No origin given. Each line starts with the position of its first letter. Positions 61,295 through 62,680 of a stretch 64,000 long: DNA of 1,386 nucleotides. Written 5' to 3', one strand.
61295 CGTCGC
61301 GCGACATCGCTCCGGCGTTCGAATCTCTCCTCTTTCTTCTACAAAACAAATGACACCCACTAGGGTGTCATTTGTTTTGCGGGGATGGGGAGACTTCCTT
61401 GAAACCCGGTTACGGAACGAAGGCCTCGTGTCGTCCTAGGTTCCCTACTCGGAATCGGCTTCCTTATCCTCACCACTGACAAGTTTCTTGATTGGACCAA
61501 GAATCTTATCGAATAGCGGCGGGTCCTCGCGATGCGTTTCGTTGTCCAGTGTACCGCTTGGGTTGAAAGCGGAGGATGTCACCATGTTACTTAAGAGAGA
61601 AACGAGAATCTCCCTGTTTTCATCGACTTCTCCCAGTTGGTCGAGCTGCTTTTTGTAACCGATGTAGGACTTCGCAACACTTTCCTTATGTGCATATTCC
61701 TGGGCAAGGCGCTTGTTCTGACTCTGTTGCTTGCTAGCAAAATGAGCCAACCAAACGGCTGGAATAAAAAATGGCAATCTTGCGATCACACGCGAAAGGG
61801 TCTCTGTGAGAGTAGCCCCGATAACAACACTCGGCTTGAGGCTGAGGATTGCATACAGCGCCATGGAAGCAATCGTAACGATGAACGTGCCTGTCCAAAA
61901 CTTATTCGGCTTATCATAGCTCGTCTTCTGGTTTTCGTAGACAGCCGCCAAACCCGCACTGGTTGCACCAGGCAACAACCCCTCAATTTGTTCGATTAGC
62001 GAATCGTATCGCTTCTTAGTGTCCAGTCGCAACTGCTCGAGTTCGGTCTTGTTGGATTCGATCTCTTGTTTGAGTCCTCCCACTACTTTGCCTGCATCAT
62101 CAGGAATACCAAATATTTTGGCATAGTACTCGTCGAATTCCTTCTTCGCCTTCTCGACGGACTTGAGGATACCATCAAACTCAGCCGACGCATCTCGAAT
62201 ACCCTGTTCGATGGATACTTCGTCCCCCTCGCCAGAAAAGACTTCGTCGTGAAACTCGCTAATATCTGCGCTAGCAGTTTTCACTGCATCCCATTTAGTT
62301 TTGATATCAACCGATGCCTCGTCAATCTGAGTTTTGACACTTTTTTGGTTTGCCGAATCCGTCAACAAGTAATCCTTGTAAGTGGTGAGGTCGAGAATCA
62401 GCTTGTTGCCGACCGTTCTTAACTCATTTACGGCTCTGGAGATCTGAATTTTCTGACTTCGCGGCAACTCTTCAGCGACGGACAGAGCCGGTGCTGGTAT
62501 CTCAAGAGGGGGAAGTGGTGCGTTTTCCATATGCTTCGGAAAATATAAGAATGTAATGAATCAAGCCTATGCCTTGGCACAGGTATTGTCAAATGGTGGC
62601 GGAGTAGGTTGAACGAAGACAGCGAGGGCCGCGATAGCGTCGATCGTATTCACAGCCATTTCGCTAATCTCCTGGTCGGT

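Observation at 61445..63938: Candidate defence island: HEPN/Abi_C-like protein, small ORF, coiled-coil + 2-TM hairpin protein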

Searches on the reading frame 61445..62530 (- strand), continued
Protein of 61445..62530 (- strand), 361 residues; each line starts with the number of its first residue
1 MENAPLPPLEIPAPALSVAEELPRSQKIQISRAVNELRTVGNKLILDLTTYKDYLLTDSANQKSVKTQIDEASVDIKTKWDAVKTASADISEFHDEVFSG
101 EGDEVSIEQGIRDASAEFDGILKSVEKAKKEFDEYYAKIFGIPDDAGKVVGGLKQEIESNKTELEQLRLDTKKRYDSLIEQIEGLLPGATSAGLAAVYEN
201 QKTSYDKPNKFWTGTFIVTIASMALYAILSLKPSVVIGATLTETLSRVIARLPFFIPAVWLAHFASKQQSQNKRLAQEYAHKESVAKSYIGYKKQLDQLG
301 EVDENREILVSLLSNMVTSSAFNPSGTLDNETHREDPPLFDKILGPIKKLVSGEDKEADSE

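Call 79: list_cluster_members(proteins=[P0121, window:61445-62530:-, window:63057-63938:-])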
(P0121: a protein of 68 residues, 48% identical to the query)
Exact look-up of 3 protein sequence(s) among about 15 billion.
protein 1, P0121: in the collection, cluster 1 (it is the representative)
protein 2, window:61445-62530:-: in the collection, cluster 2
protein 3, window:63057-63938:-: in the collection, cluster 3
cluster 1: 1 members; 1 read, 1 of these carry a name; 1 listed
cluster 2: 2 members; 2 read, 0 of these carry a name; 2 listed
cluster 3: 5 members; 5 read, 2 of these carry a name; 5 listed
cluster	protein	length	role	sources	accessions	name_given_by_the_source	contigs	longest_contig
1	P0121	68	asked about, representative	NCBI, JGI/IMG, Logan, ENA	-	hypothetical protein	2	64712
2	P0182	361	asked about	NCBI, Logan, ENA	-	-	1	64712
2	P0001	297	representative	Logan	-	-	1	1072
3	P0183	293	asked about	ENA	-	-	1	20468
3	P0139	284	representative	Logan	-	-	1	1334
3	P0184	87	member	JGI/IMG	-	hypothetical protein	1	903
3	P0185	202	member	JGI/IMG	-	hypothetical protein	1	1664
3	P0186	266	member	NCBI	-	-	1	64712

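Call 85: search_protein_families(library=pfam, proteins=[L103:5038-5712:+, L100:2367-2915:+, L101:4631-5242:-, L014:4855-6186:+, L014:6289-7485:+, L075:9041-9538:+, L075:9538-10083:+, L075:10124-10834:+, L018:6665-7771:+, L083:9042-10439:+], max_evalue=0.001)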
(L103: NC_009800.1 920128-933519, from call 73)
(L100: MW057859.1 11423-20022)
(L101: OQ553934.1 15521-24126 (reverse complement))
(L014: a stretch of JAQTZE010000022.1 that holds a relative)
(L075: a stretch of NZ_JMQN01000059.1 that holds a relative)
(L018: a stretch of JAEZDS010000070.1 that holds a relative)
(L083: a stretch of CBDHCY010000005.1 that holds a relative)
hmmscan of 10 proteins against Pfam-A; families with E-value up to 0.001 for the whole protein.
L103:5038-5712:+ (225 aa): 0 families

L100:2367-2915:+ (183 aa): 2 families
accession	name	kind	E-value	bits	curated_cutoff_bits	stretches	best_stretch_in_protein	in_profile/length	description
PF06576.17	DUF1133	-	8.5e-54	182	23.1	1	1-175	1-175/176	Protein of unknown function (DUF1133)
PF06530.18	Phage_antitermQ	-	2.6e-06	27.8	26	1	91-144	39-92/118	Phage antitermination protein Q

L101:4631-5242:- (203 aa): 0 families

L014:4855-6186:+ (444 aa): 2 families
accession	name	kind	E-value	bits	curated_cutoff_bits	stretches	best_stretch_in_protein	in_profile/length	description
PF07693.20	KAP_NTPase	-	4.8e-37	128.2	20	1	27-328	2-285/293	KAP family P-loop domain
PF13401.12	AAA_22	-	0.00081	20.2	27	0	172-241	65-127/130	AAA domain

L014:6289-7485:+ (399 aa): 4 families
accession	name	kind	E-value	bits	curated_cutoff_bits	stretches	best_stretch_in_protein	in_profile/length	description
PF06114.19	Peptidase_M78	-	5.2e-12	46.1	22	1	179-309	2-122/123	IrrE N-terminal-like domain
PF01381.28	HTH_3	-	7.1e-11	42.4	23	1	21-75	1-55/55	Helix-turn-helix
PF12844.13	HTH_19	-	6e-06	26.5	30.2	1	21-76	4-59/64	Helix-turn-helix domain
PF13560.12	HTH_31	-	9e-06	26.3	27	1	20-71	5-57/64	Helix-turn-helix domain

L075:9041-9538:+ (166 aa): 1 family
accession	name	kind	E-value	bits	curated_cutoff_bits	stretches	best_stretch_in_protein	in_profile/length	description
PF14206.11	Cys_rich_CPCC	-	7.4e-10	38.9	24.5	1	49-119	2-72/75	Cysteine-rich CPCC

L075:9538-10083:+ (182 aa): 1 family
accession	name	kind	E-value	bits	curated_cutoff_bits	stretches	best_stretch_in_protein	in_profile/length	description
PF14206.11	Cys_rich_CPCC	-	2e-12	47.2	24.5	1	51-104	2-55/75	Cysteine-rich CPCC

L075:10124-10834:+ (237 aa): 0 families

L018:6665-7771:+ (369 aa): 1 family
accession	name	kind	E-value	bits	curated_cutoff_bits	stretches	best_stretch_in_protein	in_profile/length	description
PF14082.12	SduA_C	-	8.5e-27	94.7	27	1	195-349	2-159/159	Shedu protein SduA, C-terminal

L083:9042-10439:+ (466 aa): 20 families
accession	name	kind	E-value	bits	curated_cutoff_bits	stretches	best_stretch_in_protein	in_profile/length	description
PF00515.34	TPR_1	-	2.2e-41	138.4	27.8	3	289-321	2-34/34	Tetratricopeptide repeat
PF13414.12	TPR_11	-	8e-38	128.3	26.8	4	299-336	5-42/42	TPR repeat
PF07719.23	TPR_2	-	3.3e-36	120.8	27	4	289-320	2-33/34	Tetratricopeptide repeat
PF13432.12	TPR_16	-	7.7e-31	106.6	32.7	3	299-349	8-58/65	Tetratricopeptide repeat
PF13181.12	TPR_8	-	2.4e-27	93.2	25.7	3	289-320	2-33/34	Tetratricopeptide repeat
PF13424.12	TPR_12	-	2.5e-22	79.3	30.1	3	358-430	2-75/77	Tetratricopeptide repeat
PF13431.12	TPR_17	-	5.3e-22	76.7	24.4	2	277-309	2-34/34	Tetratricopeptide repeat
PF08867.16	FRG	-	2.4e-14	54.5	25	1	38-138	2-91/94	FRG domain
PF13428.12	TPR_14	-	3.7e-14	52.3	23.5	0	289-329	2-42/44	Tetratricopeptide repeat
PF10516.15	SHNi-TPR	-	5.2e-13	48.7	21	0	373-391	15-33/38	SHNi-TPR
PF13371.12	TPR_9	-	6.3e-13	49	35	1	267-320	8-61/73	Tetratricopeptide repeat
PF14559.12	TPR_19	-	6.1e-11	42.9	25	1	300-356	3-59/68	Tetratricopeptide repeat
PF13374.12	TPR_10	-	3.2e-10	40.1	27.5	0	290-317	4-31/42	Tetratricopeptide repeat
PF13174.12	TPR_6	-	2.2e-07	31.5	26.3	0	324-350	2-28/33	Tetratricopeptide repeat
PF25575.1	TPR_BSK1_C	-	3.3e-07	30.7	42.2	0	268-326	56-115/118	Serine/threonine-protein kinase BSK1-like, TPR repeats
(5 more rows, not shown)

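Call 87: find_related_loci(query=A1, collection=viral_contigs, flank=5000)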
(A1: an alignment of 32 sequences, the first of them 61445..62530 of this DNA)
Query A1 (361 aa) in viral_contigs; peptide patterns used: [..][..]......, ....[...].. (x = any residue, [..] = any of these).
40 stretches matched a pattern; 7 encode a relative of the query (tblastn E <= 1e-3); 7 distinct loci.
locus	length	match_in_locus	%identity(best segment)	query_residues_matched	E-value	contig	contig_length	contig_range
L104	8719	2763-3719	32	15-340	8e-45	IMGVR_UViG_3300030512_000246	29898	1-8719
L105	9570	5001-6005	31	47-352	7e-45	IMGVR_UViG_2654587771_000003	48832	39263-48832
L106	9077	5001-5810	35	75-350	4e-43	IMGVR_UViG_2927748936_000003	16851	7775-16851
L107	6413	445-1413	32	52-351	3e-41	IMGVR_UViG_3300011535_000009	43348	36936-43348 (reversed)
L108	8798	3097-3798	36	121-343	6e-37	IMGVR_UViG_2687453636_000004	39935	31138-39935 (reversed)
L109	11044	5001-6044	29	24-357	5e-30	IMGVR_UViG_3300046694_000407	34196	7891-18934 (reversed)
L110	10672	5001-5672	29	88-329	2e-25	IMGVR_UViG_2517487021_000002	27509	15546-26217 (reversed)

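Call 96: search_protein_families(library=pfam, proteins=[L024:3982-5559:-, L024:6502-7116:+, L024:7124-7408:+, L024:7421-7798:+, L024:8791-9525:+, L004:7521-7799:+, L004:6838-7212:+, L005:6493-7605:-, L005:9042-9710:+, L024:3591-3944:+], max_evalue=0.01)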
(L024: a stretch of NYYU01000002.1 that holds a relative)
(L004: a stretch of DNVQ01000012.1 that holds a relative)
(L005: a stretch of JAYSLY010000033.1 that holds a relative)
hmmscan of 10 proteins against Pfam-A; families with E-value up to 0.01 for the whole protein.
L024:3982-5559:- (525 aa): 5 families
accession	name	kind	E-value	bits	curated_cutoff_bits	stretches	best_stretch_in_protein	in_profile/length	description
PF00239.26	Resolvase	-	6.3e-20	72.2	23.3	1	9-154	2-144/145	Resolvase, N terminal domain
PF07508.19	Recombinase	-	8.5e-17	61.7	21.1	1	177-263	2-101/102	Recombinase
PF13408.12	Zn_ribbon_recom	-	1.3e-09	38.7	25.3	1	277-335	1-55/58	Recombinase zinc beta ribbon domain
PF19351.4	DUF5929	-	0.00073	19.5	27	0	112-202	129-219/222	Domain of unknown function (DUF5929)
PF01496.24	V_ATPase_I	-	0.0046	15.4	30.7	0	335-433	27-128/815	V-type ATPase 116kDa subunit family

L024:6502-7116:+ (205 aa): 0 families

L024:7124-7408:+ (95 aa): 0 families

L024:7421-7798:+ (126 aa): 1 family
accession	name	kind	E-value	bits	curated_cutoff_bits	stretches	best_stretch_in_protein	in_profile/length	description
PF11085.13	YqhR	-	3.3e-05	24.3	27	1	29-91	59-124/165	Conserved membrane protein YqhR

L024:8791-9525:+ (245 aa): 2 families
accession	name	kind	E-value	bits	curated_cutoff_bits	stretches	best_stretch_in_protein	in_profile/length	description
PF03372.29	Exo_endo_phos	-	7.4e-16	59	24.5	1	4-237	1-225/225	Endonuclease/Exonuclease/phosphatase family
PF14529.12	Exo_endo_phos_2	-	0.00069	19.9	27.4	1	151-240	16-116/117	Endonuclease-reverse transcriptase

L004:7521-7799:+ (93 aa): 1 family
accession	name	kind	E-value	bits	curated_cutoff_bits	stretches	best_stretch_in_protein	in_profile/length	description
PF09827.14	CRISPR_Cas2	-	0.00019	22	23.8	0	44-77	38-72/74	CRISPR associated protein Cas2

L004:6838-7212:+ (125 aa): 0 families

L005:6493-7605:- (370 aa): 1 family
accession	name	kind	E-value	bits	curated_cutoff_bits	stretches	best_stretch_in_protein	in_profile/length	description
PF13651.11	EcoRI_methylase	-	2.1e-143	478.3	26.4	1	7-366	1-345/345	Adenine-specific methyltransferase EcoRI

L005:9042-9710:+ (223 aa): 0 families

L024:3591-3944:+ (118 aa): 1 family
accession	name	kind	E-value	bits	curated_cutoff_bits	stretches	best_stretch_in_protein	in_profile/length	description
PF01541.30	GIY-YIG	-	4.9e-11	43.2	22.6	1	31-100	1-74/78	GIY-YIG catalytic domain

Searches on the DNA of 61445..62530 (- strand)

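Call 71: search_dna_similar(query=L102:4401-5792:+, collection=ecoli_genomes, mode=near, max_rows=12)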
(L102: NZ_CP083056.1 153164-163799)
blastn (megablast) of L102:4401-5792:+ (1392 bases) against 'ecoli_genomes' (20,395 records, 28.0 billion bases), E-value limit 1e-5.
Records with a match: 13; places in all: 13; records where one place covers at least 80% of the query: 13.
Genomes with a match: 13 of 5426; with a place that covers at least 80% of the query: 13. Places per genome that has any: lowest 1, median 1, highest 1. On chromosomes: 13 places; on plasmids: 0.
Best place of each record, by identity: >=99% 13.
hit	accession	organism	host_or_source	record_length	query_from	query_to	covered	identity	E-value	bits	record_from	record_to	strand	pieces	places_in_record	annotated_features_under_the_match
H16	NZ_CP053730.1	Escherichia coli strain CP61_Sichuan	pig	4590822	1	1392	100%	100.0%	0e+0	2571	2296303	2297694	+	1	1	hypothetical protein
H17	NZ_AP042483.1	Escherichia coli strain OkiPb01677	bovine feces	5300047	1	1392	100%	100.0%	0e+0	2571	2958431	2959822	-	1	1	hypothetical protein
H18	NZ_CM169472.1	Escherichia coli strain ESDR8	hospital sewage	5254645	1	1392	100%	99.9%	0e+0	2583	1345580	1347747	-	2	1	hypothetical protein (x2) | IS1-like element IS1B family transposase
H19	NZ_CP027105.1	Escherichia coli strain RM14721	dog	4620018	1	1392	100%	99.9%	0e+0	2566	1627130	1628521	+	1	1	hypothetical protein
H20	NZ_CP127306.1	Escherichia coli strain C51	Bos taurus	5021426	1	1392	100%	99.9%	0e+0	2566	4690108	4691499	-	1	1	hypothetical protein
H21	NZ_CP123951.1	Escherichia coli strain TL012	Collected from calf feces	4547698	1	1392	100%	99.9%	0e+0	2566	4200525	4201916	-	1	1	hypothetical protein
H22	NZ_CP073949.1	Escherichia coli strain MB50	Poultry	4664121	1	1392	100%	99.9%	0e+0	2566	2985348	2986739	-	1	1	hypothetical protein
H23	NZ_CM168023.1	Escherichia coli strain PEC41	Sus scrofa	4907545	1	1392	100%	99.9%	0e+0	2566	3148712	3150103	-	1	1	hypothetical protein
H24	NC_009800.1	Escherichia coli HS strain HS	-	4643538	1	1392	100%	99.9%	0e+0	2560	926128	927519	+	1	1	hypothetical protein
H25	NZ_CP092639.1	Escherichia coli strain HS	-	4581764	1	1392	100%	99.9%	0e+0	2560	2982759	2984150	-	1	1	hypothetical protein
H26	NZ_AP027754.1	Escherichia coli strain 2017.02.04CC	Homo sapiens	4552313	1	1392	100%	99.9%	0e+0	2560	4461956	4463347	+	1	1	hypothetical protein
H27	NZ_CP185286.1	Escherichia coli strain HS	Homo sapiens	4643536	1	1392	100%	99.9%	0e+0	2560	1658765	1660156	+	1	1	hypothetical protein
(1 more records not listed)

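Call 73: get_annotated_region(hit=H24, flank=6000)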
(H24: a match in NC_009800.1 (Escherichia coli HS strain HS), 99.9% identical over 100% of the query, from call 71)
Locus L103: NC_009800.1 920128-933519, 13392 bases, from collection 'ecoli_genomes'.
description: Escherichia coli HS, complete sequence
organism: Escherichia coli HS strain HS (NCBI taxid 331112)
replicon: chromosome; assembly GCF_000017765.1
host: -; source: -; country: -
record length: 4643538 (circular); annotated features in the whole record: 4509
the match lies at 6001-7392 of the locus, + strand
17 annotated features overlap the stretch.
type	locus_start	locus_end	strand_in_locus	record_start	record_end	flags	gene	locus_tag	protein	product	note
CDS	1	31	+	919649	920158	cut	-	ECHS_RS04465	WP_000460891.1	phage regulatory CII family protein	-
CDS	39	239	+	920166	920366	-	-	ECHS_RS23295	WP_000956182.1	phage filamentation protein Fil family protein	-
CDS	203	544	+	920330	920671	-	-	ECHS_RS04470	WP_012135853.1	DUF5347 domain-containing protein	-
CDS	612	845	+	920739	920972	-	-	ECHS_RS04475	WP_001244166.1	DUF2732 family protein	-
CDS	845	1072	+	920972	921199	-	-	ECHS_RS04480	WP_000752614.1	TraR/DksA family transcriptional regulator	-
CDS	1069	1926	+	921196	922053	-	-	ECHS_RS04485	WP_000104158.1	DNA adenine methylase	-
CDS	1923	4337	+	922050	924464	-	-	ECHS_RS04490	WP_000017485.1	replication endonuclease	-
CDS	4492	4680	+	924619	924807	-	-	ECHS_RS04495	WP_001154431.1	hypothetical protein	-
CDS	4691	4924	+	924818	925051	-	-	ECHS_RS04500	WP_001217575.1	DinI-like family protein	-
CDS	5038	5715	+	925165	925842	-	-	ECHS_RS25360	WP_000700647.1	hypothetical protein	-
CDS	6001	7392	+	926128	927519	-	-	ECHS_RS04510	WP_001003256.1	hypothetical protein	-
CDS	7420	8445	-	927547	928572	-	-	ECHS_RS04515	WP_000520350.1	phage portal protein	-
CDS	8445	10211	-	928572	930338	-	-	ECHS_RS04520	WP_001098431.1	terminase ATPase subunit family protein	-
CDS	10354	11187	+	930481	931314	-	-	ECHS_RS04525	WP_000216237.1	GPO family capsid scaffolding protein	-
CDS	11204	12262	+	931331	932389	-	-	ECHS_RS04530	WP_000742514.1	phage major capsid protein, P2 family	-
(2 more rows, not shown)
